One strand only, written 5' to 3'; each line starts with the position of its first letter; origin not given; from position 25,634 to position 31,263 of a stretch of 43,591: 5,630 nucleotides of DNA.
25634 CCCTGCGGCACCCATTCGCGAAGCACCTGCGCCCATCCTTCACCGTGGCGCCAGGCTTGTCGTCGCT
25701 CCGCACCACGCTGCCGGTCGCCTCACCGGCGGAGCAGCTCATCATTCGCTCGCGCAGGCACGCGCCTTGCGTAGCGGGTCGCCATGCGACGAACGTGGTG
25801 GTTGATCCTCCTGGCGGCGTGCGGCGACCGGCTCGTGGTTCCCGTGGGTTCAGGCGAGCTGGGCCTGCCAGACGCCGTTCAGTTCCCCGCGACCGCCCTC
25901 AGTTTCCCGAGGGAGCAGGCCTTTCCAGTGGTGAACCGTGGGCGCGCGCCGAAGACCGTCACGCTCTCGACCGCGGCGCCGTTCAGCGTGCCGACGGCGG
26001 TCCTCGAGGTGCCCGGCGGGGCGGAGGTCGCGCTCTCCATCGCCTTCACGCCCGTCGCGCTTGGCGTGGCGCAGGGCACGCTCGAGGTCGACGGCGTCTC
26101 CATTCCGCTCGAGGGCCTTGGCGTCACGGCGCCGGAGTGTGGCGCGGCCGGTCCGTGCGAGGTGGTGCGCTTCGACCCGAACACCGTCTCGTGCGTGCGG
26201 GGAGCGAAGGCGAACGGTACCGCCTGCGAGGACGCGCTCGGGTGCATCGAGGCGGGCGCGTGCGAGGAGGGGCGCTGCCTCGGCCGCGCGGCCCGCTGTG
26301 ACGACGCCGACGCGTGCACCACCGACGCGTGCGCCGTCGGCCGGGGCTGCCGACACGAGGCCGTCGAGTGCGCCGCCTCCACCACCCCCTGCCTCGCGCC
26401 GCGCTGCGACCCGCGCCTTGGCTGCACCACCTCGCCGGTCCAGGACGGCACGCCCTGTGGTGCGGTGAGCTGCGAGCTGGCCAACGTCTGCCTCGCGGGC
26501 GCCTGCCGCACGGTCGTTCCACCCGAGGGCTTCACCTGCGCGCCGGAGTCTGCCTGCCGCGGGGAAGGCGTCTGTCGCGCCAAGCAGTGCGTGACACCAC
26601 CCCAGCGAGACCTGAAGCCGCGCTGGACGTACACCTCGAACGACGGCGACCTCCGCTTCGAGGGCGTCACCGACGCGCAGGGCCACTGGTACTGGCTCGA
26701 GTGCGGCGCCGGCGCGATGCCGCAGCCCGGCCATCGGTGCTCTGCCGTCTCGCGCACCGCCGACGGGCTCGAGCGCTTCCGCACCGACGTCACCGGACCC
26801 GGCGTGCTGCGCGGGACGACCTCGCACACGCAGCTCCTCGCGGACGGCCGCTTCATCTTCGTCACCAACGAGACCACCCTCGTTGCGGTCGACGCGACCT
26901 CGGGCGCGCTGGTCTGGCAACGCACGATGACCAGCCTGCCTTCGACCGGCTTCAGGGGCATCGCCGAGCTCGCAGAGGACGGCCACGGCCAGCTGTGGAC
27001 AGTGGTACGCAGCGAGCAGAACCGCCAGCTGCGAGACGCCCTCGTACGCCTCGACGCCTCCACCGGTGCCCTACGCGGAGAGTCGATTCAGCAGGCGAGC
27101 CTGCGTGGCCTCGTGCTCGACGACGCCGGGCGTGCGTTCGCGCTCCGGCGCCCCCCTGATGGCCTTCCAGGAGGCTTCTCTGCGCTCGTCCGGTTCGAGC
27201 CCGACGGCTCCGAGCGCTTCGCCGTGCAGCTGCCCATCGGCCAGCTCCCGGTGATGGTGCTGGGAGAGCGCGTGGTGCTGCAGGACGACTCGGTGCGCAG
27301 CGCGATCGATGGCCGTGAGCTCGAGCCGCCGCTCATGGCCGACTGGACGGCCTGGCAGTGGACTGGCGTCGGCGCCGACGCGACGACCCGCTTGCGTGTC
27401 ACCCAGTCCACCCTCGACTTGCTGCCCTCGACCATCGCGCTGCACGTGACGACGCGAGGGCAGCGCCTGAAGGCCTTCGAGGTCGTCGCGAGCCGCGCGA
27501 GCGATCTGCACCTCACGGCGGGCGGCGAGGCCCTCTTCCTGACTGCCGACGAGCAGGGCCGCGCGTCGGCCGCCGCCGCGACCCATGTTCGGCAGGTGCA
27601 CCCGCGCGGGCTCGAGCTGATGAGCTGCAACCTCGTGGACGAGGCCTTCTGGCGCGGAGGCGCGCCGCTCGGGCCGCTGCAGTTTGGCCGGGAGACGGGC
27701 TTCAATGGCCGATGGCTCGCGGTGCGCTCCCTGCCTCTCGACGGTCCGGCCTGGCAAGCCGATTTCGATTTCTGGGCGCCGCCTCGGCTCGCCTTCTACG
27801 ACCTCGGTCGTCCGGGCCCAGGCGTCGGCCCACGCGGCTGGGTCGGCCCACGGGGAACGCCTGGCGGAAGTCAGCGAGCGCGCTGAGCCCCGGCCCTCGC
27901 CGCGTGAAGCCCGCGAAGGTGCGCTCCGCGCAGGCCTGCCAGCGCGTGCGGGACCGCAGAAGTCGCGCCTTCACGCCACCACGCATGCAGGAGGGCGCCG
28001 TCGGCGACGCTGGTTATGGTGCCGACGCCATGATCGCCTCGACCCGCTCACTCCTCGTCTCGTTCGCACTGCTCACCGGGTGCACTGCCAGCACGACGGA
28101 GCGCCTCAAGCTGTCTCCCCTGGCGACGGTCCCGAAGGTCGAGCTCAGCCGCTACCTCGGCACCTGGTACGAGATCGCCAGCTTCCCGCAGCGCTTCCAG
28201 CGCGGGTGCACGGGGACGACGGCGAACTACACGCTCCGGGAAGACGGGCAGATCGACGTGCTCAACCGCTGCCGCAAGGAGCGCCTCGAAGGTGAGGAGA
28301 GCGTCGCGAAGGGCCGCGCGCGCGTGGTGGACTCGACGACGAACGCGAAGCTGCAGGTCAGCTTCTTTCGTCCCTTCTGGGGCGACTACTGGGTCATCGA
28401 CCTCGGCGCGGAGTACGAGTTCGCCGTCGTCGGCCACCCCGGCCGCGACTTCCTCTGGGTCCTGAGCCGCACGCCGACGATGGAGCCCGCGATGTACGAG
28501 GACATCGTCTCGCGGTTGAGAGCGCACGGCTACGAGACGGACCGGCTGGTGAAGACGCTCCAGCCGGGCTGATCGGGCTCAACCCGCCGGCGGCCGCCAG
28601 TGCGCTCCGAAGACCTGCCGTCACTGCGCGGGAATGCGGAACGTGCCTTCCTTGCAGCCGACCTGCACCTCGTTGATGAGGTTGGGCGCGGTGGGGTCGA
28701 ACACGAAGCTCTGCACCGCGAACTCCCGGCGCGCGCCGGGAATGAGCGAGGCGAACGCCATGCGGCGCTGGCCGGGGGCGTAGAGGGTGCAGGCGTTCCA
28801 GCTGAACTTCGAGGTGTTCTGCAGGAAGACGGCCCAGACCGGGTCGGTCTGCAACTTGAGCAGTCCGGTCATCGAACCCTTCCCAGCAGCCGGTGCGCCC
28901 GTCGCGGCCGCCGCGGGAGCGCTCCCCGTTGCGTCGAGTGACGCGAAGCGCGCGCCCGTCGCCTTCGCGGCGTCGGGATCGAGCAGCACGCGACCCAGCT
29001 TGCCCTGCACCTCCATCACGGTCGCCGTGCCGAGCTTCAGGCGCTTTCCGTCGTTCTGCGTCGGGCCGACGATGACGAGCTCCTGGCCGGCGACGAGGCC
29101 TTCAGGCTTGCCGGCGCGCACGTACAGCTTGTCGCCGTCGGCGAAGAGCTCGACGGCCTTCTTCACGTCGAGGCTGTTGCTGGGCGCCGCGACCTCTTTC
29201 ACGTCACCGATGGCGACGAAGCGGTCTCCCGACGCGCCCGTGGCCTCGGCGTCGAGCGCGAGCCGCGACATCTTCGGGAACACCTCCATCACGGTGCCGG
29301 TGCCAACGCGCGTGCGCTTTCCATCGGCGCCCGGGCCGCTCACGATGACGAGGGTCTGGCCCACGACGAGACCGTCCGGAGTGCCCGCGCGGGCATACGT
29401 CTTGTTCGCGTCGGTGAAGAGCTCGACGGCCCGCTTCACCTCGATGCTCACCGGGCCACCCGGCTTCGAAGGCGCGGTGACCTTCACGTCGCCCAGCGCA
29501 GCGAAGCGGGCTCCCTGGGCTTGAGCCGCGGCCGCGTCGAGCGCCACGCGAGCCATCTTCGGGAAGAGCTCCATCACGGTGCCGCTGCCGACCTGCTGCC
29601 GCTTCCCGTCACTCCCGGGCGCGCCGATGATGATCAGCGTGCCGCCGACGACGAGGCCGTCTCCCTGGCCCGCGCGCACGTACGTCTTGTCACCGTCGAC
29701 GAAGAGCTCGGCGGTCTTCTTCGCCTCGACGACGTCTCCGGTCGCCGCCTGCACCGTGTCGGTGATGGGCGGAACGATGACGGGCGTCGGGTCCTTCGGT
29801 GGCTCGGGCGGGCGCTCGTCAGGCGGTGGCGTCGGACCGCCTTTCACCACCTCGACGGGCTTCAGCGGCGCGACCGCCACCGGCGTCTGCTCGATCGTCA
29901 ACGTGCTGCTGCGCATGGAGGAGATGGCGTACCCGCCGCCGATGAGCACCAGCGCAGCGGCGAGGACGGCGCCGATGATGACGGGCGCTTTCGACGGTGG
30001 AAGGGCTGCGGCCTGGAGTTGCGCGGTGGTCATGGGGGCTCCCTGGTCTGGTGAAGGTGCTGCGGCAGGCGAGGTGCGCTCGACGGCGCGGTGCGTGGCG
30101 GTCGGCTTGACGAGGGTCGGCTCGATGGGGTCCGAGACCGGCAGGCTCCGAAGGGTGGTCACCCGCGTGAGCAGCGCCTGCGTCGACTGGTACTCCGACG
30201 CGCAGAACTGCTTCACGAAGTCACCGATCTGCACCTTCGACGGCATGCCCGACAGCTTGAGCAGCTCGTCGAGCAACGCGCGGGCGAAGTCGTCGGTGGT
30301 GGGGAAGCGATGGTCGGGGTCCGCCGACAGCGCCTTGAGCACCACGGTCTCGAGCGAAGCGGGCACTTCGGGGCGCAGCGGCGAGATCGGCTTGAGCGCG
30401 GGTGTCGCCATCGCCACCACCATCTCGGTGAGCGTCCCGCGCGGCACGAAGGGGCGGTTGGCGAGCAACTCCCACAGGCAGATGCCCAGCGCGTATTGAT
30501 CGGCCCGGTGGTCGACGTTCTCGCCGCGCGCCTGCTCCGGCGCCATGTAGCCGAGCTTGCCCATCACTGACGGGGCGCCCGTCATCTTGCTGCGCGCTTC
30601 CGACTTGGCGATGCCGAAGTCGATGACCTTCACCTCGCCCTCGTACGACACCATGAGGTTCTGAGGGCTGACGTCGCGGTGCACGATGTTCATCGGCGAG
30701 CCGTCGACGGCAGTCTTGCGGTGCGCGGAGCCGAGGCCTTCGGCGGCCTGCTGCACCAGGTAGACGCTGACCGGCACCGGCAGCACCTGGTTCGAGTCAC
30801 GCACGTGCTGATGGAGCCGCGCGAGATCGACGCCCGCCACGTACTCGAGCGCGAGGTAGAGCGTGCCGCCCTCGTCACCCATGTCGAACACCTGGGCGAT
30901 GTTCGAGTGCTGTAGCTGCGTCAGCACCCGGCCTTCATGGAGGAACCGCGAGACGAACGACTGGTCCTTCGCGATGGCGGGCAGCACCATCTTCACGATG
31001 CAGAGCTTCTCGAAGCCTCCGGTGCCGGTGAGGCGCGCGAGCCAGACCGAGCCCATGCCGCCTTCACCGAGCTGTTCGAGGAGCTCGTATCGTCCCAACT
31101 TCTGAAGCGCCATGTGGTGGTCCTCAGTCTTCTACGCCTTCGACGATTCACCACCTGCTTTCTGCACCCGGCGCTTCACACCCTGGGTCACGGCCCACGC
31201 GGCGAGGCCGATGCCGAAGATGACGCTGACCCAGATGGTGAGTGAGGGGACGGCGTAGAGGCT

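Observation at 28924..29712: Triplicated ~90-aa extracytoplasmic repeat in a receptor-like Ser/Thr kinase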

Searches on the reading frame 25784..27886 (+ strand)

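Call 63: search_protein_families(library=pfam, proteins=[window:25784-27886:+], max_evalue=0.001)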
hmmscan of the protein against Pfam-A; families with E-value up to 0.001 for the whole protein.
window:25784-27886:+ (700 aa): 3 families
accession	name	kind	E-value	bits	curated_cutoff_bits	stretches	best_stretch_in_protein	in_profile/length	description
PF00526.23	Dicty_CTDC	-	3.7e-06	27.1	27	1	172-192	2-22/24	Dictyostelium (slime mold) repeat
PF13360.13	PQQ_2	-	3.9e-05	23.9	27.6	1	325-434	50-144/233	Outer membrane protein assembly factor BamB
PF15780.11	ASH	-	0.0006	20.4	27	0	32-102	14-88/98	Abnormal spindle-like microcephaly-assoc'd, ASPM-SPD-2-Hydin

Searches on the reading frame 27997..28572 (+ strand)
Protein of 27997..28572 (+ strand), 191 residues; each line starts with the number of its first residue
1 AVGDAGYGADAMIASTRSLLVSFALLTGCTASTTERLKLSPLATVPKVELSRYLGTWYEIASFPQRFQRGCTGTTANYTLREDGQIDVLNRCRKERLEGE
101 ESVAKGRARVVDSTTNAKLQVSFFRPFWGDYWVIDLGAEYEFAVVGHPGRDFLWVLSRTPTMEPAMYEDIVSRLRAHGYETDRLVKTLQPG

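Call 63: search_protein_families(library=pfam, proteins=[window:27997-28572:+], max_evalue=0.001)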
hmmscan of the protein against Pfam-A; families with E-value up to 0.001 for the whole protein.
window:27997-28572:+ (191 aa): 2 families
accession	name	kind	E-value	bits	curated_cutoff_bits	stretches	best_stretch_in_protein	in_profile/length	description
PF08212.18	Lipocalin_2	-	1.5e-49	168.2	24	1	48-188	1-145/146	Lipocalin-like domain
PF00061.29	Lipocalin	-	4e-06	27.5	23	1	55-188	2-142/145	Lipocalin / cytosolic fatty-acid binding protein family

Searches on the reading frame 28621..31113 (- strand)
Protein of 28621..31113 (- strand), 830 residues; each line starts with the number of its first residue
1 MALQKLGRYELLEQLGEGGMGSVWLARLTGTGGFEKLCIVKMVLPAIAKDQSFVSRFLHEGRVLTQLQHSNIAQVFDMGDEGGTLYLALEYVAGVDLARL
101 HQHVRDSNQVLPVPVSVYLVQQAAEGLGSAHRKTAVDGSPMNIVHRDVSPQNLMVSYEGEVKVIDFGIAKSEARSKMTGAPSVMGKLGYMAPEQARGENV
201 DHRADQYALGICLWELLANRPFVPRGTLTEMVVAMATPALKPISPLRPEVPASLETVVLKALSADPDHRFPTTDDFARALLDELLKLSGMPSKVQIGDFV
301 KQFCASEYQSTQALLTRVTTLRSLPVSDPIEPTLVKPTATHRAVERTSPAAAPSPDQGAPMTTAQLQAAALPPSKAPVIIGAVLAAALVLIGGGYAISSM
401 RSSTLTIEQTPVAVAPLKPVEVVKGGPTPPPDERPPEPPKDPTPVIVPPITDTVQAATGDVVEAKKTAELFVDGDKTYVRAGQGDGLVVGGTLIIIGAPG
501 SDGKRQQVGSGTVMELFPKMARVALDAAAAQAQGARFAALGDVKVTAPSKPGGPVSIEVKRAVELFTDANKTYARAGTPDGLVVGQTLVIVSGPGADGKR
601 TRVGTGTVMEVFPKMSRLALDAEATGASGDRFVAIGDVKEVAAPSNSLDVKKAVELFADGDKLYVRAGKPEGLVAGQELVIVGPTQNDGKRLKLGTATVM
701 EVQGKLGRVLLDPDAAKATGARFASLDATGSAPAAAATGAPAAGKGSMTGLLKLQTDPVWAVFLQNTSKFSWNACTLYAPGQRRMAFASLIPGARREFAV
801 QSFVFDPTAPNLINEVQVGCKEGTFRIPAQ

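Call 4: search_protein_families(library=pfam, proteins=[window:28621-31113:-], max_evalue=10)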
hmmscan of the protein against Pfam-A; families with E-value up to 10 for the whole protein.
window:28621-31113:- (830 aa): 6 families
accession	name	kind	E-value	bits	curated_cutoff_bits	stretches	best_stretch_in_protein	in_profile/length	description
PF00069.31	Pkinase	-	1.9e-34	119.7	31.7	1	9-271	1-253/263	Protein kinase domain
PF07714.23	PK_Tyr_Ser-Thr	-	3.8e-29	102.2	23.1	1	10-269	2-248/258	Protein tyrosine and serine/threonine kinase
PF01636.29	APH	-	1.4e-05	25.5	23.2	2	127-169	154-197/239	Phosphotransferase enzyme family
PF17667.7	Pkinase_fungal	-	5.3e-05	22.5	24.1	1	141-204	306-372/387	Fungal protein kinase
PF13365.12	Trypsin_2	-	0.019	16.1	27.6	0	572-629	67-131/144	Trypsin-like peptidase domain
PF03109.22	ABC1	-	0.11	12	22.9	1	142-172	187-217/244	ABC1 atypical kinase-like domain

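Call 5: search_protein_families(library=ncbifam, proteins=[window:28621-31113:-], max_evalue=10)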
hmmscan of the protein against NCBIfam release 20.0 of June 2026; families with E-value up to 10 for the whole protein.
window:28621-31113:- (830 aa): 16 families
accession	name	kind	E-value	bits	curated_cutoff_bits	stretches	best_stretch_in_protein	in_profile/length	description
NF033483.0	PknB_PASTA_kin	equivalog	1.5e-68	232.2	450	1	7-397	7-353/563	Stk1 family PASTA domain-containing Ser/Thr kinase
NF052427.1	StpK7MSMEG_1200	equivalog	1.1e-42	146.3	900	1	3-280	3-265/601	serine/threonine protein kinase StpK7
NF047741.1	antiphage_MADS6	equivalog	6.5e-34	117.4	460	2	99-284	284-461/612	methylation-associated defense system protein kinase MAD6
NF009651.0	PRK13184.1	equivalog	3.4e-32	111.3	839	1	7-281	2-288/932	serine/threonine-protein kinase PknD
NF038150.1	lanthi_synth_IV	equivalog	1.1e-23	83.6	650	1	7-282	189-455/851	class IV lanthionine synthetase LanL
TIGR03903.1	TOMM_kin_cyc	equivalog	1.5e-23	82.7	705.75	1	39-238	7-204/1267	TOMM system kinase/cyclase fusion protein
NF053615.1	SerThrKinAfsKStmc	equivalog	2.9e-18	65.9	1300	1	5-213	11-203/809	protein serine/threonine kinase AfsK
NF033442.0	BREX_PglW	equivalog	3.6e-17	61.4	990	1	4-281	201-484/1391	BREX system serine/threonine kinase PglW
NF038151.1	lanthi_synth_III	equivalog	3.4e-15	55.5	575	1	52-267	265-467/833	class III lanthionine synthetase LanKC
NF043056.1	T4SS_LegK1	equivalog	7e-07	28.2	550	1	56-215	124-282/516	Dot/Icm T4SS effector kinase LegK1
TIGR03724.2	arch_bud32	equivalog_domain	0.00023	20.7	125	1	56-175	39-137/193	KEOPS complex kinase/ATPase Bud32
NF011463.0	PRK14879.1-4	equivalog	0.001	18.5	188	1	11-174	19-165/237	Kae1-associated kinase Bud32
NF041408.1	XopAU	subfamily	0.0015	18.2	450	1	141-221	347-419/498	XopAU family type III secretion system effector serine/threonine kinase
TIGR01982.1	UbiB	equivalog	0.21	10.1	487.55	1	143-169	277-303/436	2-polyprenylphenol 6-hydroxylase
NF011462.0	PRK14879.1-3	equivalog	0.24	11.1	174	1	142-174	102-133/192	Kae1-associated kinase Bud32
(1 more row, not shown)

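Call 24: find_related_loci(query=window:28621-31113:-, collection=genome_contigs, flank=10000)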
Query window:28621-31113:- (830 aa) in genome_contigs; peptide patterns used: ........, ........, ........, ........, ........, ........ (x = any residue, [..] = any of these).
171 stretches matched a pattern; 141 encode a relative of the query (tblastn E <= 1e-3); the best 80 are kept; 79 distinct loci.
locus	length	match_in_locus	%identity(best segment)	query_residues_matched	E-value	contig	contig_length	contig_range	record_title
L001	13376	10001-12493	89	1-830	0e+0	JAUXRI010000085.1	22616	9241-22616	MAG: Myxococcales bacterium isolate C12_maxbin.062_sub C12_k141_479970, whole genome shotgun sequence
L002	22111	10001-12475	77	4-830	0e+0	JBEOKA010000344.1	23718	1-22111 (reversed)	MAG: Myxococcaceae bacterium isolate mt_II.5 NODE_570_length_23718_cov_7.636099, whole genome shotgun sequence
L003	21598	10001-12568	76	4-830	0e+0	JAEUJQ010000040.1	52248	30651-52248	MAG: Myxococcaceae bacterium isolate new MAG-73 k141_2355907, whole genome shotgun sequence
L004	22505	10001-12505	77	4-830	0e+0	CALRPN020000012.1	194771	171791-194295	MAG: Archangium gephyra isolate JJ-KV9-13-1-m1-bin299 genome assembly, contig: JJ-KV9-13-C13, whole genome shotgun seque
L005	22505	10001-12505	71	4-829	0e+0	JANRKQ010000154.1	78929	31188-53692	MAG: Myxococcaceae bacterium isolate bins.245 k141_657943, whole genome shotgun sequence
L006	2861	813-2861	72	5-726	0e+0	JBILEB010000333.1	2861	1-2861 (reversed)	MAG: Myxococcaceae bacterium isolate ME2016-07-22_3300044628_group7_bin89 Rohwer_bin1478_scaffold_60185_c1, whole genome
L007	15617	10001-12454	72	4-830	0e+0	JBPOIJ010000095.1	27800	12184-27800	MAG: Myxococcota bacterium isolate MAG_545 c_000000506616, whole genome shotgun sequence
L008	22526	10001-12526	79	1-830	0e+0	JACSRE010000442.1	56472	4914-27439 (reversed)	MAG: Myxococcus sp. isolate MY1 contig-70_379, whole genome shotgun sequence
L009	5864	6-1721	64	265-829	0e+0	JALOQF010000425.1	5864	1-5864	MAG: Myxococcaceae bacterium isolate Prado148 scaffold_36264, whole genome shotgun sequence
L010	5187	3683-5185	69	3-688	0e+0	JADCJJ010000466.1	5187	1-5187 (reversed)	MAG: Myxococcaceae bacterium isolate M069S2SP1A73QC M069S2_466, whole genome shotgun sequence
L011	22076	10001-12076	68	1-824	5e-160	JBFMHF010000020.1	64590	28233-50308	MAG: Myxococcota bacterium isolate MAG316 MAG316_20, whole genome shotgun sequence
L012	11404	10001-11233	61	4-380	7e-157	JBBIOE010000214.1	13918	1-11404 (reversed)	MAG: Archangiaceae bacterium isolate PLS170224_bin_272 NODE_2162_length_13918_cov_3.97571, whole genome shotgun sequence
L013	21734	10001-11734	63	4-827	1e-159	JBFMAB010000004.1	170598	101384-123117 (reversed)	MAG: Myxococcota bacterium isolate MAG127 MAG127_4, whole genome shotgun sequence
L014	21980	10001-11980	58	1-827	2e-155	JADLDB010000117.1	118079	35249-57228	MAG: Myxococcales bacterium isolate SJ252 c_000000664578, whole genome shotgun sequence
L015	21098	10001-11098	67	2-369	5e-154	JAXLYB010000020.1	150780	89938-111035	MAG: Myxococcaceae bacterium isolate STL-MYX2 C1.157.fa-20, whole genome shotgun sequence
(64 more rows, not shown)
